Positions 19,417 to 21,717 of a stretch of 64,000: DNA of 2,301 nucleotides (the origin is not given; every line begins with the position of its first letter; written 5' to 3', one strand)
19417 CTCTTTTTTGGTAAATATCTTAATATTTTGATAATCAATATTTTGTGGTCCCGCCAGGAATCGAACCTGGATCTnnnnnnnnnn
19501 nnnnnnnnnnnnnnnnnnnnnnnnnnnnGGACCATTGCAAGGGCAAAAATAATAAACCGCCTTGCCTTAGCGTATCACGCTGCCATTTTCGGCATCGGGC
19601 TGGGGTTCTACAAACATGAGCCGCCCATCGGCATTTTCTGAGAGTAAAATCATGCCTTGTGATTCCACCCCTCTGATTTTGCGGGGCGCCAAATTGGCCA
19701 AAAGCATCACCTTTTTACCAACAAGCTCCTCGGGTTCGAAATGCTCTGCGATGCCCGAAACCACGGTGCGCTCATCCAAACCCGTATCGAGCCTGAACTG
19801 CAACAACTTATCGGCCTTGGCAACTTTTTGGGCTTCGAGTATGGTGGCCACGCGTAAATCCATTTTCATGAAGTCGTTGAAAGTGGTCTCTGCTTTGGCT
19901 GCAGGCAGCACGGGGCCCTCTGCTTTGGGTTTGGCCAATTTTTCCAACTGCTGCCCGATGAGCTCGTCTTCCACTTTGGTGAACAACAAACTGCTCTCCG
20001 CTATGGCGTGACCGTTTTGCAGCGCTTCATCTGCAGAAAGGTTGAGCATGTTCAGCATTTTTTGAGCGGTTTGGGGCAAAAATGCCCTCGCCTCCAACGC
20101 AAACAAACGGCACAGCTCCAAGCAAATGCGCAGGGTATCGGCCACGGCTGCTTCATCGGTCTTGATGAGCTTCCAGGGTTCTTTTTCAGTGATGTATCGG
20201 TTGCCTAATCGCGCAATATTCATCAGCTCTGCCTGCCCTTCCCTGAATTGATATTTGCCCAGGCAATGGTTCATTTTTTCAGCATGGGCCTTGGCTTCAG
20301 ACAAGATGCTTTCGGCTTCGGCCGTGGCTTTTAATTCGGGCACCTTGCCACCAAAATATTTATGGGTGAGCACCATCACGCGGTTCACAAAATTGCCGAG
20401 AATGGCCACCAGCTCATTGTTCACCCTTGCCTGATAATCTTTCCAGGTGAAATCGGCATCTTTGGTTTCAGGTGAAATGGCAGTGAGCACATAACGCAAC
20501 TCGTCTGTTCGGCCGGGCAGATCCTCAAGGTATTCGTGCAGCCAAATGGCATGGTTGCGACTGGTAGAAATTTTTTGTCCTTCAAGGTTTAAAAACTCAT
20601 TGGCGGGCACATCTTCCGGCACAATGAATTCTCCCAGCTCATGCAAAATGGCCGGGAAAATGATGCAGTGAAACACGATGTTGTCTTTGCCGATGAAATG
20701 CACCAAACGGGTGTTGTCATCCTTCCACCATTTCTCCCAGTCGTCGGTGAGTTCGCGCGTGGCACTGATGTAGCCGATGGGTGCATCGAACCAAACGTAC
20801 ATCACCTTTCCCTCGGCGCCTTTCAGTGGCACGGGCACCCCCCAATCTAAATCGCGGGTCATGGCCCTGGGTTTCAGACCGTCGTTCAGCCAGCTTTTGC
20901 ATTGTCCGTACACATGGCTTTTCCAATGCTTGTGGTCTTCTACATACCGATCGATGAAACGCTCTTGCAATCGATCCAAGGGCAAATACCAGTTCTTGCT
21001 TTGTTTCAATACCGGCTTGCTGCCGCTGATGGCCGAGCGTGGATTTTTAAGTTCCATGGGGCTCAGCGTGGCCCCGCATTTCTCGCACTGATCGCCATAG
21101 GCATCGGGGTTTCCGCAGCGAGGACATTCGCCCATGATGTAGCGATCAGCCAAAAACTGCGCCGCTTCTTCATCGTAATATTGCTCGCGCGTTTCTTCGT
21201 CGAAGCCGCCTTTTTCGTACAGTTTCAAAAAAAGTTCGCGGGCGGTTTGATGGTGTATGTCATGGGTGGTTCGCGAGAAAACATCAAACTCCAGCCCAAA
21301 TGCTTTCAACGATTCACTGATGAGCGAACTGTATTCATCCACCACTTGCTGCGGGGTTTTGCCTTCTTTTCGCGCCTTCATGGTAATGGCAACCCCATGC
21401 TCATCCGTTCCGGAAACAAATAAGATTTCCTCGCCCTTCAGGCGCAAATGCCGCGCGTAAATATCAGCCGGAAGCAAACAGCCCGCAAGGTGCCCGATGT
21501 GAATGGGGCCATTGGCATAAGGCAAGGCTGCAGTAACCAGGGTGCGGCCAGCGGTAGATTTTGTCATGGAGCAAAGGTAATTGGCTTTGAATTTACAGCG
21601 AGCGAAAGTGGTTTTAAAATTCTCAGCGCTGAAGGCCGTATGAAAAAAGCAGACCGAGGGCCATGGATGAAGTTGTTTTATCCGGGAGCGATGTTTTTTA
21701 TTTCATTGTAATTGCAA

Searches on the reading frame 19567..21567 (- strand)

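Call 47: search_protein_families(library=pfam, proteins=[window:19567-21567:-], max_evalue=0.001)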
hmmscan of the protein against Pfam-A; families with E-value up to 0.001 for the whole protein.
window:19567-21567:- (666 aa): 5 families
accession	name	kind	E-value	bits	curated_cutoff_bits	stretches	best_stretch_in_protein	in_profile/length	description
PF09334.17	tRNA-synt_1g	-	1.2e-150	502.1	20.1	1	10-398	2-391/391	tRNA synthetases class I (M)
PF01588.26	tRNA_bind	-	4.6e-25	88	27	1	571-663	1-95/96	Putative tRNA binding domain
PF19303.5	Anticodon_3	-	8.5e-19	68.3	23.5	1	409-539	1-142/152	Anticodon binding domain of methionyl tRNA ligase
PF00133.28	tRNA-synt_1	-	8.1e-16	58.2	22.7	1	12-289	28-285/414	tRNA synthetases class I (I, L, M and V)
PF01406.26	tRNA-synt_1e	-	7.3e-05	22.7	27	0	21-133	22-133/301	tRNA synthetases class I (C) catalytic domain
